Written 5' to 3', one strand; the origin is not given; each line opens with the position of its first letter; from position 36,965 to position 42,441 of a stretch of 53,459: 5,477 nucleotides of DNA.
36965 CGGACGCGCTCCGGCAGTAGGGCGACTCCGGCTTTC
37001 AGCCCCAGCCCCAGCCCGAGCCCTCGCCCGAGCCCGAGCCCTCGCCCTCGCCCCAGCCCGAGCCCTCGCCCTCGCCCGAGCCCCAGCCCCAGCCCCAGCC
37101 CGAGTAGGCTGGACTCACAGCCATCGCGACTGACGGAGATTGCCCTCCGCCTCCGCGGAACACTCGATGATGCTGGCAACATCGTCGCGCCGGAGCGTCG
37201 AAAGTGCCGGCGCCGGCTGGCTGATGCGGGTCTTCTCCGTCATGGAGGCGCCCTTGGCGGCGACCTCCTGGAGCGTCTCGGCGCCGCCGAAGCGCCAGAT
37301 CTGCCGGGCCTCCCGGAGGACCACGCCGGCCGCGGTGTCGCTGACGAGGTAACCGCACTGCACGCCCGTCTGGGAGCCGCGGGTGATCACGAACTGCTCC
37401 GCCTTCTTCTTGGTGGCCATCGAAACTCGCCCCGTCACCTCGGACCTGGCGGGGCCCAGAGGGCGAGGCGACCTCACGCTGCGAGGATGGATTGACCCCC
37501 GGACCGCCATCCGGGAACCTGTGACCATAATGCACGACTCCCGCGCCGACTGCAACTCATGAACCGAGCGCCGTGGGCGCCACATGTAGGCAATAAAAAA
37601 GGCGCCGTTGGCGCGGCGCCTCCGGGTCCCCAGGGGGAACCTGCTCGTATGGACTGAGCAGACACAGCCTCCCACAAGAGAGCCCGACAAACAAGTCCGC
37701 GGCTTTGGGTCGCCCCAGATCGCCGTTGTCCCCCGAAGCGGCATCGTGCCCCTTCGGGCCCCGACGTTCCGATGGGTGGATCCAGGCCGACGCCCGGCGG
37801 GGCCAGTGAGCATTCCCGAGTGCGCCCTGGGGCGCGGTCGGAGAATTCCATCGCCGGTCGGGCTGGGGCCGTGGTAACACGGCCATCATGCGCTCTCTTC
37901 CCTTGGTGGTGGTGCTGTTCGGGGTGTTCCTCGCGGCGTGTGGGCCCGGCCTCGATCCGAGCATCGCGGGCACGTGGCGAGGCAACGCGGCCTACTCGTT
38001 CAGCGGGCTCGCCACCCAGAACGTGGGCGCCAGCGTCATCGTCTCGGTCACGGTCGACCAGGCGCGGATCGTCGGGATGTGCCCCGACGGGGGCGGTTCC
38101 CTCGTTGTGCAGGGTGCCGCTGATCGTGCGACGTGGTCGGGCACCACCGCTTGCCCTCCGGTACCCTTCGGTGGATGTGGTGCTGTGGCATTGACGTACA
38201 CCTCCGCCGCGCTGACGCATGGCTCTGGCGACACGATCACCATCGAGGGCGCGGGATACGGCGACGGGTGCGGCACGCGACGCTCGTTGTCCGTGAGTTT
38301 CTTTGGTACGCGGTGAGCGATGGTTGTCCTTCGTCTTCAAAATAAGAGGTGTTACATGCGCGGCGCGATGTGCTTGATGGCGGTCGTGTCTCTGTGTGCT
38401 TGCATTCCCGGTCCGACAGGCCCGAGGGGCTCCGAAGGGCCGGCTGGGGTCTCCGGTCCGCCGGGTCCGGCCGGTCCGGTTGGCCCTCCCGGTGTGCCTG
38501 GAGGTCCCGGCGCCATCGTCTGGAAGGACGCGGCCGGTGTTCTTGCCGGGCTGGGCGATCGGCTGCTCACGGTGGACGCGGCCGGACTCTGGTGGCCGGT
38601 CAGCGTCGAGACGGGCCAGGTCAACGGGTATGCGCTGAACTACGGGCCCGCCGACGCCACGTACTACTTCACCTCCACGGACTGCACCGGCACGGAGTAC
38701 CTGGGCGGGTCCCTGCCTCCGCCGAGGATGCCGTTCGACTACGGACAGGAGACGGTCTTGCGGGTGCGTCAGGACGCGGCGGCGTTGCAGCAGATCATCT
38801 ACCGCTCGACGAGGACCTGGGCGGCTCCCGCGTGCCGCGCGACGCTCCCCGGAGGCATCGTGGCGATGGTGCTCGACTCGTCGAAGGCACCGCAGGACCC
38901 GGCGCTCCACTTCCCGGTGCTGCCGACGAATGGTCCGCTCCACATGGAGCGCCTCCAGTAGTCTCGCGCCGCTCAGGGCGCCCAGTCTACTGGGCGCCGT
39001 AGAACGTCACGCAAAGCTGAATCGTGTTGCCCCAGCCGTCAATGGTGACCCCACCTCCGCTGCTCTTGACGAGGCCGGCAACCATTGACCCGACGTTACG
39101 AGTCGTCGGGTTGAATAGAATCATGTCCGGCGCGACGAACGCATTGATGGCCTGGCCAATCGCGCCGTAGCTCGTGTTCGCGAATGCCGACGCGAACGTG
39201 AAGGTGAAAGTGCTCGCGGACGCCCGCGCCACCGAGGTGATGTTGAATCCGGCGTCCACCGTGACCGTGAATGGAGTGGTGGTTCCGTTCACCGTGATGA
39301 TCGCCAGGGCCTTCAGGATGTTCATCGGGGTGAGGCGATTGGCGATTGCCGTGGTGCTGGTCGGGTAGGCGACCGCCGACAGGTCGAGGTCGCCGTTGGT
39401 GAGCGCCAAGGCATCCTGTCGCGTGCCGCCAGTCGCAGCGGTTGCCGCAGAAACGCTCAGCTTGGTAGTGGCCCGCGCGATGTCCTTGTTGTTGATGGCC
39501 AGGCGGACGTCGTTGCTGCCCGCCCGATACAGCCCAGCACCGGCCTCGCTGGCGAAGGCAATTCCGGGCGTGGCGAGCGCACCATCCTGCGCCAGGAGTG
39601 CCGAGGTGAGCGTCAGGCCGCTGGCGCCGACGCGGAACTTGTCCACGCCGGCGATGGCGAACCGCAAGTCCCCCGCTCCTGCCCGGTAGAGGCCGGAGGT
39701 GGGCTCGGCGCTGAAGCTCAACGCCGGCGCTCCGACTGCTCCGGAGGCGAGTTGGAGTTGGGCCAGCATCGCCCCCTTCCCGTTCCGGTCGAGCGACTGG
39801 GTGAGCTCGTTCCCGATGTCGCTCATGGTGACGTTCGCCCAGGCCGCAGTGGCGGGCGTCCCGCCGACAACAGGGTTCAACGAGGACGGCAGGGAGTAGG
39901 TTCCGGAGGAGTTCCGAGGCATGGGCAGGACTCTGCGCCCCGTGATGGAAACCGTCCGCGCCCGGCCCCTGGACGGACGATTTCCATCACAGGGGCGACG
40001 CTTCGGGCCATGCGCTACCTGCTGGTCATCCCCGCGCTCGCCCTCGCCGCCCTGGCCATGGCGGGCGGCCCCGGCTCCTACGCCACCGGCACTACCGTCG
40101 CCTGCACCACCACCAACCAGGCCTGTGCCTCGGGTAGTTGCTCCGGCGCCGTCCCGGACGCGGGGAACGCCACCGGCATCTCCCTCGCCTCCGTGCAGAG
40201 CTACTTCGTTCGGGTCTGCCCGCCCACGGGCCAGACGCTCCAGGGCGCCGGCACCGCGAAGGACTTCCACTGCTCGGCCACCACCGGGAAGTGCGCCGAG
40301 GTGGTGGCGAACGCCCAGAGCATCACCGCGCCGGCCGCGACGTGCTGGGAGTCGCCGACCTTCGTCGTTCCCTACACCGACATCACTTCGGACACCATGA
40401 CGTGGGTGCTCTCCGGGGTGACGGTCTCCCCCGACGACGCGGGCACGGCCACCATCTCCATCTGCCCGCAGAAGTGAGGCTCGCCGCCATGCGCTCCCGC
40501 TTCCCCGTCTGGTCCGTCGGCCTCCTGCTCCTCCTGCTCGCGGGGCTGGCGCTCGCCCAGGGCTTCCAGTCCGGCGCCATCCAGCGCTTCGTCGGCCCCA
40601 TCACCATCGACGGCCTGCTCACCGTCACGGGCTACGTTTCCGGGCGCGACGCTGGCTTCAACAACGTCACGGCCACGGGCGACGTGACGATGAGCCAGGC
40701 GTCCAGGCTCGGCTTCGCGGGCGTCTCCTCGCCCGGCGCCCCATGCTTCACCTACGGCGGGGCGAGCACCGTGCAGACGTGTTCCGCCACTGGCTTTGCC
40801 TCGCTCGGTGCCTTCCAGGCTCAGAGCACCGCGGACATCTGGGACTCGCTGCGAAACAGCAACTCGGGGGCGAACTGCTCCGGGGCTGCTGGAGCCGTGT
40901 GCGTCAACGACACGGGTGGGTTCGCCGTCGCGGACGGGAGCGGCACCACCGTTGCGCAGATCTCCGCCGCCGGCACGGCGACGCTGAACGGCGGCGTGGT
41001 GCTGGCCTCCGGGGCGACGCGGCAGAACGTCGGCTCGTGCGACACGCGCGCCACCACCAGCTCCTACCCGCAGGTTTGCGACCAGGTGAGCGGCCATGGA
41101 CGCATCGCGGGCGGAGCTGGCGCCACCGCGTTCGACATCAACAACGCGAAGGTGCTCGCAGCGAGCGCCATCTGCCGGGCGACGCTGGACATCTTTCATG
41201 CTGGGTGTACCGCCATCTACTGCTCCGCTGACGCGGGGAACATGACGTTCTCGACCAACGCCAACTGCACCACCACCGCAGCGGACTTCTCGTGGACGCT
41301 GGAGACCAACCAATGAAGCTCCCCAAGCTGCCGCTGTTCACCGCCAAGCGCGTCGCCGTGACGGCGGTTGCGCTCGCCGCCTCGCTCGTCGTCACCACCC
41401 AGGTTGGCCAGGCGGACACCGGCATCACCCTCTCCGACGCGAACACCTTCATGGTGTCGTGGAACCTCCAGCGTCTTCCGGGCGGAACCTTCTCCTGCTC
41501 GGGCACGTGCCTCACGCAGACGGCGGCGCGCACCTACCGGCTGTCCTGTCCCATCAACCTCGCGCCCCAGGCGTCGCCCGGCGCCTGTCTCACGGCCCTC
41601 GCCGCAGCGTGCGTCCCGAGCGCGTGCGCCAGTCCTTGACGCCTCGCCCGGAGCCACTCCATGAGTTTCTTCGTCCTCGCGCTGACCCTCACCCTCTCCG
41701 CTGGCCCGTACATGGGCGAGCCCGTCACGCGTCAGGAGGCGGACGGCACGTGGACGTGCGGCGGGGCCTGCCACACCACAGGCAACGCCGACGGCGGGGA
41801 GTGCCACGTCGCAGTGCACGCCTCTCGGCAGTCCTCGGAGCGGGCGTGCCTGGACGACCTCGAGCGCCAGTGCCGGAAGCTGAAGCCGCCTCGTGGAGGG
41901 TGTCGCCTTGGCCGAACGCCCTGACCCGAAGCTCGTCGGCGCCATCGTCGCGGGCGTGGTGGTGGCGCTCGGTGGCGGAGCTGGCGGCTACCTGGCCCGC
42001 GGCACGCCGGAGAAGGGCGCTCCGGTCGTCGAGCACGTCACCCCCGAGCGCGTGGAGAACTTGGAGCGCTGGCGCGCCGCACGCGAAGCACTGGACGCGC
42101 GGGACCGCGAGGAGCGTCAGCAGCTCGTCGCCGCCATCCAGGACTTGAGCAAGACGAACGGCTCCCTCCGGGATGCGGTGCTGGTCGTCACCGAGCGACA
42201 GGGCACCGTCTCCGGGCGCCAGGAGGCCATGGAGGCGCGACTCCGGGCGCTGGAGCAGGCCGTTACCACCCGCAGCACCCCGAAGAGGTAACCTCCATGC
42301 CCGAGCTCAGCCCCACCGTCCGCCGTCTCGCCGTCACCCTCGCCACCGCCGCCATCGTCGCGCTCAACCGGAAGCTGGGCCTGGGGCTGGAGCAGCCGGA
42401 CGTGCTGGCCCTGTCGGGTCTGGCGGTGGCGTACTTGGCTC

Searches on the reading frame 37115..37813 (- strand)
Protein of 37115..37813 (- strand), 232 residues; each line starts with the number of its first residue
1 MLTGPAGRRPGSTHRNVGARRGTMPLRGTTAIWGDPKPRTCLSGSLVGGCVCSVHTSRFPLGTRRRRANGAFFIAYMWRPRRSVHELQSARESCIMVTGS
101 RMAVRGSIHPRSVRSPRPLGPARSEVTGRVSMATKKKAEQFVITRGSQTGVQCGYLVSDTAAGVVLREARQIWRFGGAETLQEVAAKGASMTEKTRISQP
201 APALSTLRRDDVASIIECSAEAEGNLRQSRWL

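Call 12: search_protein_families(library=pfam, proteins=[window:37115-37813:-], max_evalue=0.01)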
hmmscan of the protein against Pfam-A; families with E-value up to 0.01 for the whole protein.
window:37115-37813:- (232 aa): 1 family
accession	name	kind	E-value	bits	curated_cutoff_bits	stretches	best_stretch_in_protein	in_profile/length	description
PF22253.2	DUF6948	-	1.5e-16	60.8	27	1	140-223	2-82/85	Domain of unknown function (DUF6948)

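Call 13: search_protein_families(library=phrogs, proteins=[window:37115-37813:-], max_evalue=0.01)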
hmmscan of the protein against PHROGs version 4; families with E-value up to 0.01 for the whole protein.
window:37115-37813:- (232 aa): 1 family
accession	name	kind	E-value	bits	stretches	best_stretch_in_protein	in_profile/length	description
phrog_18306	-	unknown function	0.0063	17.3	1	138-227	153-237/242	-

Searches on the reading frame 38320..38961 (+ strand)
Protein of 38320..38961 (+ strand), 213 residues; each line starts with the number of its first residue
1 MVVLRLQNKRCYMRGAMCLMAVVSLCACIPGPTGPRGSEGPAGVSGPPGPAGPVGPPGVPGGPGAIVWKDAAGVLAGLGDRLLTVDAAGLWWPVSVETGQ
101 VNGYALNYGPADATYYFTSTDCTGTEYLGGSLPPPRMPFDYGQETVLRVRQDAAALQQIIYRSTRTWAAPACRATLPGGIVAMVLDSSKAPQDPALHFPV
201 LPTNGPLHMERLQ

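Call 49: search_protein_families(library=pfam, proteins=[window:38320-38961:+], max_evalue=0.01)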
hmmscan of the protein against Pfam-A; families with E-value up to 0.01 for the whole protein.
window:38320-38961:+ (213 aa): 1 family
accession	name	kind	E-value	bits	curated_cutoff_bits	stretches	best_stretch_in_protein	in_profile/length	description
PF01391.23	Collagen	-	2.2e-06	27.7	27.2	1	30-64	21-55/60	Collagen triple helix repeat (20 copies)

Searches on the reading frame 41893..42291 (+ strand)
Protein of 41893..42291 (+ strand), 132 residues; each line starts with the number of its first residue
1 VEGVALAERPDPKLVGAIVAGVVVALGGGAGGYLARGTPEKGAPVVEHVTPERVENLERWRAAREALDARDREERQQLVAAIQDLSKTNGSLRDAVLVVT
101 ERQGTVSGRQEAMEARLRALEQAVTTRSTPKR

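Call 49: search_protein_families(library=pfam, proteins=[window:41893-42291:+], max_evalue=0.01)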
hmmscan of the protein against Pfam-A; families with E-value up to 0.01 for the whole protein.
window:41893-42291:+ (132 aa): 1 family
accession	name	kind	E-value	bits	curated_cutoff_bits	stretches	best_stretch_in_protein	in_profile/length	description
PF24740.1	DUF7691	-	0.0076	16.8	27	1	39-86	136-185/204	Domain of unknown function (DUF7691)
